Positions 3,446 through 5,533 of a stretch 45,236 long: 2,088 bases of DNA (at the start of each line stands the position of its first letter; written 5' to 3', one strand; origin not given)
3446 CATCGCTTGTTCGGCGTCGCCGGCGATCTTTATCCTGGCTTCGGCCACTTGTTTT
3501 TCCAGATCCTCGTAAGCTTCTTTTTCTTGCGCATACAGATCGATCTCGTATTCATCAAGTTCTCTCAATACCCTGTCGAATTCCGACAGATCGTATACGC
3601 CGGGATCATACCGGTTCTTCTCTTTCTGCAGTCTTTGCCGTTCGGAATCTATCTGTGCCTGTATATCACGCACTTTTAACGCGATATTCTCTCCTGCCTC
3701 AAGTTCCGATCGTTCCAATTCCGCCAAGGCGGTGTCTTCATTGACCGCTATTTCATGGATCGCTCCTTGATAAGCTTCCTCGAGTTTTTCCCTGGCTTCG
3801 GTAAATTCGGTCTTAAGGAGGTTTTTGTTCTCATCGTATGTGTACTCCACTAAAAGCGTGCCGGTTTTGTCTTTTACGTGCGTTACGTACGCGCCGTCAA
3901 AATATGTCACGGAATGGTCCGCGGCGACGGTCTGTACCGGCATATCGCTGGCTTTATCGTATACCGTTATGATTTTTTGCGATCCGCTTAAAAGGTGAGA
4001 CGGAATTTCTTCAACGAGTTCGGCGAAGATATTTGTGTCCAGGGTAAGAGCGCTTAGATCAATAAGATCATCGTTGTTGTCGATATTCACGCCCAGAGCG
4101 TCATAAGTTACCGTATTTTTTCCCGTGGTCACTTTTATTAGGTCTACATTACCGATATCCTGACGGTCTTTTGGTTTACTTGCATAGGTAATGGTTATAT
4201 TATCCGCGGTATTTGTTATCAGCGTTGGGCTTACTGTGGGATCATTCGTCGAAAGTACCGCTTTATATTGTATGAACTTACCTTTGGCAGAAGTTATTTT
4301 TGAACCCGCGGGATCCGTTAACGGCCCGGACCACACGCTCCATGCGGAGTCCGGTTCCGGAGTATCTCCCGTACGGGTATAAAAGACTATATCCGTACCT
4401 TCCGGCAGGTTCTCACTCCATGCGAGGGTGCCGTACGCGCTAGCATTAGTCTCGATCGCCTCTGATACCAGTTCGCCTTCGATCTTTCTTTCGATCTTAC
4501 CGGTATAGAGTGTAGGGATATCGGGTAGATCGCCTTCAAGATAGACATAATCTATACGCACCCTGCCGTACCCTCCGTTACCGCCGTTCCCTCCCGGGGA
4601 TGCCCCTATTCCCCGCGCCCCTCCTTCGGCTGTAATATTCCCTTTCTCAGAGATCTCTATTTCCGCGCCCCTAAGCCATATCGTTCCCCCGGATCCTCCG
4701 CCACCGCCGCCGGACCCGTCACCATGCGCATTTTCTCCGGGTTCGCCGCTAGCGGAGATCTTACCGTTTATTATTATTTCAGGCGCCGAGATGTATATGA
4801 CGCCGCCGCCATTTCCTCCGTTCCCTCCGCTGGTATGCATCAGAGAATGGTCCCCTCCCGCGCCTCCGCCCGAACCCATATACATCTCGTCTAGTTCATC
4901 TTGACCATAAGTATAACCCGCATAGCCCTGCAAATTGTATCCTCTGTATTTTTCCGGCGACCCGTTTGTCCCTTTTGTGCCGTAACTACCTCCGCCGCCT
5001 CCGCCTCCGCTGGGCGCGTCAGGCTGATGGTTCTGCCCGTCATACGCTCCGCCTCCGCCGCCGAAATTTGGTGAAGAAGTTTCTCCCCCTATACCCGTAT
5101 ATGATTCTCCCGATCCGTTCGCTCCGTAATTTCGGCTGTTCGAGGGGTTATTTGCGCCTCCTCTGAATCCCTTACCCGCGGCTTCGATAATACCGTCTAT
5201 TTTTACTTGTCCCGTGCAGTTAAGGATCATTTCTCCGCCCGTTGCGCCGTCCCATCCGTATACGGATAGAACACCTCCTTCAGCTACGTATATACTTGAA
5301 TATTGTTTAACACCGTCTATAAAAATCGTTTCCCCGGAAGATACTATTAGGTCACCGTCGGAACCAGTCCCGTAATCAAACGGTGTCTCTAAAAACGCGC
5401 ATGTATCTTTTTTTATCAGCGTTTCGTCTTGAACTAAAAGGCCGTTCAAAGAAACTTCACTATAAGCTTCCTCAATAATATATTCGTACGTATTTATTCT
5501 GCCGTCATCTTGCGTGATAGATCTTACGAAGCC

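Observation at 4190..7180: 1.79-kb intragenic tandem duplication encoding a glycine-rich solenoid-like module plus a conserved beta-sandwich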

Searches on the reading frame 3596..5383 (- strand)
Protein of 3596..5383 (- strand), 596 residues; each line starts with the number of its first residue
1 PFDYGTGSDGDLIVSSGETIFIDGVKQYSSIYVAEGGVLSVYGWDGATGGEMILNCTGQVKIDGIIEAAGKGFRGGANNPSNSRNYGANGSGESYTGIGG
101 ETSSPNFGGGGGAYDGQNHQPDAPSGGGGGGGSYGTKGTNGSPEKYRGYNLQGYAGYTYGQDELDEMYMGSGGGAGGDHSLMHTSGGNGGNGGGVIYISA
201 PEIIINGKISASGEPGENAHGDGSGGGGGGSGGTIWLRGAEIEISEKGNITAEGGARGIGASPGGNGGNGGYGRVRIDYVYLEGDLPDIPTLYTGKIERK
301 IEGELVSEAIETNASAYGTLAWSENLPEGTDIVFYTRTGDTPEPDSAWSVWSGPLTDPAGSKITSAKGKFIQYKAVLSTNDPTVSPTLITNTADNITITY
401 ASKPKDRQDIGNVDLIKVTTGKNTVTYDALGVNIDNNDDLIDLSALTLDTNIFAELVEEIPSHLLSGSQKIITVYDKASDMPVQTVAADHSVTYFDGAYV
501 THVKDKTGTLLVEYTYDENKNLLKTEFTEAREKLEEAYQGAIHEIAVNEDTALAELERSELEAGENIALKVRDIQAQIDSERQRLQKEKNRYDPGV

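Call 9: search_protein_families(library=pfam, proteins=[window:3596-5383:-], max_evalue=10)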
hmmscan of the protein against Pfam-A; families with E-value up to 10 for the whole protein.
window:3596-5383:- (596 aa): 3 families
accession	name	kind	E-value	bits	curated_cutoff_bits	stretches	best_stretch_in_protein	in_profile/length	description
PF13769.11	Virulence_fact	-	0.054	14.3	25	1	526-579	15-69/81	Virulence factor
PF21527.2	Stv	-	0.15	13.2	24.2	1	324-421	17-90/121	Putative adhesin Stv domain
PF23460.1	ZMYND8_CC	-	0.16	12.6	27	0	532-559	7-34/65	ZMYND8 protein coiled-coil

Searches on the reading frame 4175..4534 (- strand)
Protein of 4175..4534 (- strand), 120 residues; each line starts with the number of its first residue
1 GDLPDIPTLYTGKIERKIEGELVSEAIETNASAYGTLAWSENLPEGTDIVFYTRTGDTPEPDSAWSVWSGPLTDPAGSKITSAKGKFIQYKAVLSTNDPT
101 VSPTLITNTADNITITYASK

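Call 68: search_protein_families(library=pfam, proteins=[window:4175-4534:-], max_evalue=10)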
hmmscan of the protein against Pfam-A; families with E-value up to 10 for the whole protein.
seq(120 aa): 2 families
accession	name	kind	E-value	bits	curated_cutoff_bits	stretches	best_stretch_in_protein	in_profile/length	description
PF21527.2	Stv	-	0.14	13.3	24.2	1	38-76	16-53/121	Putative adhesin Stv domain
PF09707.15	Cas_Cas2CT1978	-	0.26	11.9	24.7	1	7-53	26-72/86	CRISPR-associated protein (Cas_Cas2CT1978)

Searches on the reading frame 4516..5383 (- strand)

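Call 53: search_protein_families(library=pfam, proteins=[window:4516-5383:-], max_evalue=10)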
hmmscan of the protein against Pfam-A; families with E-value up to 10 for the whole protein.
window:4516-5383:- (289 aa): 0 families
